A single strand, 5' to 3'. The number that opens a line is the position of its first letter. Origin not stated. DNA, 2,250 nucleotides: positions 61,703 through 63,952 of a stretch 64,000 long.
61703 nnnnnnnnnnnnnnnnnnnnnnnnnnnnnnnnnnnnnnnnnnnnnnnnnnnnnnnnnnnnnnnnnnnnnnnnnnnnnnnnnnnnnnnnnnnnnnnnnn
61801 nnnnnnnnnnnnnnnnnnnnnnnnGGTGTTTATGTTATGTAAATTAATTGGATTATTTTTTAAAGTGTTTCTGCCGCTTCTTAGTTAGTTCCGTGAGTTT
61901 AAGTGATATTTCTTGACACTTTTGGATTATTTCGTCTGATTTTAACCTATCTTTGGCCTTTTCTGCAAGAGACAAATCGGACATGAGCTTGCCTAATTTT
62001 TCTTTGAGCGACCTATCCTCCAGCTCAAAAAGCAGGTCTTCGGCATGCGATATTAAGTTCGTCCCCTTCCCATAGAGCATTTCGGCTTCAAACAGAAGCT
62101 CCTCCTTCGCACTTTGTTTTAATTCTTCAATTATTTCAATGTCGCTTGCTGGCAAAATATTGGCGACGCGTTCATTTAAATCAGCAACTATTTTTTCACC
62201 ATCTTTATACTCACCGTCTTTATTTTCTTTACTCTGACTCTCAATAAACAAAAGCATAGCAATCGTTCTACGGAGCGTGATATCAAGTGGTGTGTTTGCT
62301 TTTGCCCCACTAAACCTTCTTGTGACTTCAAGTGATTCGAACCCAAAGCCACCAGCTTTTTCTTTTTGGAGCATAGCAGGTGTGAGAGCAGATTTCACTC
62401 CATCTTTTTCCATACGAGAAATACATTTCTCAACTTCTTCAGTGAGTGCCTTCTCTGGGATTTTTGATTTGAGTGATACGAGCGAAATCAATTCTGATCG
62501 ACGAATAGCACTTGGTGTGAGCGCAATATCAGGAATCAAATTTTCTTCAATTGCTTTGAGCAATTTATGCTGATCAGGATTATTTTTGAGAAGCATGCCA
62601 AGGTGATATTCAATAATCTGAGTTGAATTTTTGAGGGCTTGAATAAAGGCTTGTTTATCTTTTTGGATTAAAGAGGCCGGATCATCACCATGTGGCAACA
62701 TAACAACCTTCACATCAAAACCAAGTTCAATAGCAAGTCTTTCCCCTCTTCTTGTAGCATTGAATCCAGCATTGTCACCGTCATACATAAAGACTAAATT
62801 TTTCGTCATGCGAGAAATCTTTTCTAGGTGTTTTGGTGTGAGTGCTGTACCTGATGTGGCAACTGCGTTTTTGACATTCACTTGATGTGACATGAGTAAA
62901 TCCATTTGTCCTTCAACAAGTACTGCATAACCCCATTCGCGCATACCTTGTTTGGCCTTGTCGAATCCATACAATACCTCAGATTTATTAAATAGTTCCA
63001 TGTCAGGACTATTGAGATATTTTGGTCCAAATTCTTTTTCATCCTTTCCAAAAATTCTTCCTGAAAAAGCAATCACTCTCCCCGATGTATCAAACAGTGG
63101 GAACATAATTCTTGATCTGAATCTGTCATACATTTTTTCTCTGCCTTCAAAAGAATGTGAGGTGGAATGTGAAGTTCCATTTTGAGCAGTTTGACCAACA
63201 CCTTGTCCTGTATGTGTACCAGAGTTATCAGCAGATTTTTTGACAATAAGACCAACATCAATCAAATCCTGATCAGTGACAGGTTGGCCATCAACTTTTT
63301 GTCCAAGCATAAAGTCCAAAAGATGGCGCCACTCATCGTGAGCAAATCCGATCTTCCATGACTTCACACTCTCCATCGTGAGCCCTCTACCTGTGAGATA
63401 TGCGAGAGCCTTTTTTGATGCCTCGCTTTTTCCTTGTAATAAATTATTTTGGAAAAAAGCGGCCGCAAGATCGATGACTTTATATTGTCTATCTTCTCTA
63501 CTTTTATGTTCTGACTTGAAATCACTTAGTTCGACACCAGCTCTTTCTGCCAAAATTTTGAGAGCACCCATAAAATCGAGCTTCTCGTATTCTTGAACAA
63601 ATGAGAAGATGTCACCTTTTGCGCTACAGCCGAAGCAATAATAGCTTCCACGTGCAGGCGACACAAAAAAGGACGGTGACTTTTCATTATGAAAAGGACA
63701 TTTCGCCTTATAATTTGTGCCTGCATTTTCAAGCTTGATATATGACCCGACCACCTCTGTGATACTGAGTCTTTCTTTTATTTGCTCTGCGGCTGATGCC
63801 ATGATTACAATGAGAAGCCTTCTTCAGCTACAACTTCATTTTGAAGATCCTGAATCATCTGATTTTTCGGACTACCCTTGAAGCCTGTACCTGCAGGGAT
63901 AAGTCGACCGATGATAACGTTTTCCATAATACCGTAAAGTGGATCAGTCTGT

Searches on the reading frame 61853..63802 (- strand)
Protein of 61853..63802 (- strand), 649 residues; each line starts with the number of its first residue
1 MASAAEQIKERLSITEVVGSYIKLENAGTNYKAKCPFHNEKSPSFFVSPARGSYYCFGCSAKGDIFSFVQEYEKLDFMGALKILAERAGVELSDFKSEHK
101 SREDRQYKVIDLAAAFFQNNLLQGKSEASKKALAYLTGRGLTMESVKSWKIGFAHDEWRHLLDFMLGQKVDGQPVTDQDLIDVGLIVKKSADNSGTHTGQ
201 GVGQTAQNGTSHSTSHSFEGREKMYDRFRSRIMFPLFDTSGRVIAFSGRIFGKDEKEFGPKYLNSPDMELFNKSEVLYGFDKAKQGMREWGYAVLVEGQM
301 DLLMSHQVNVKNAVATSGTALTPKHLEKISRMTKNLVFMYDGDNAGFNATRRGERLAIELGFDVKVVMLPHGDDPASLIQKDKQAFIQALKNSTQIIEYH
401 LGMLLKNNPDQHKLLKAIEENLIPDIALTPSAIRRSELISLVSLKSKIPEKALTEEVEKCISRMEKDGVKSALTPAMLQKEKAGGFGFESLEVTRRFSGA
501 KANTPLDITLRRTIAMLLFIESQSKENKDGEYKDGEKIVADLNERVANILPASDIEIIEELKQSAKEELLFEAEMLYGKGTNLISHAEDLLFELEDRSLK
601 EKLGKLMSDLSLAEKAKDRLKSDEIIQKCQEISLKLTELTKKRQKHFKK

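Call 46: find_encoding_contigs(protein=window:61853-63802:-, flank=10000, max_places=3)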
Protein window:61853-63802:- (649 aa): 1 contig read that carries it; 1 place shown.
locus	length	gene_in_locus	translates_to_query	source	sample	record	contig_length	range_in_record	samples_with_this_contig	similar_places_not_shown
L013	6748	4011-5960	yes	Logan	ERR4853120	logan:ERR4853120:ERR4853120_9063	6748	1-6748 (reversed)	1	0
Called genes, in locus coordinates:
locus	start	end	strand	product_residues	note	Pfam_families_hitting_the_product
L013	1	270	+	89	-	?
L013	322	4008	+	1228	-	PF04997:RNA_pol_Rpb1_1, PF00623:RNA_pol_Rpb1_2, PF04983:RNA_pol_Rpb1_3, PF05000:RNA_pol_Rpb1_4, PF04998:RNA_pol_Rpb1_5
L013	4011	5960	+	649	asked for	PF01807:Zn_ribbon_DnaG, PF08275:DNAG_N, PF01751:Toprim, PF13155:Toprim_2, PF13662:Toprim_4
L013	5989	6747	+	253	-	?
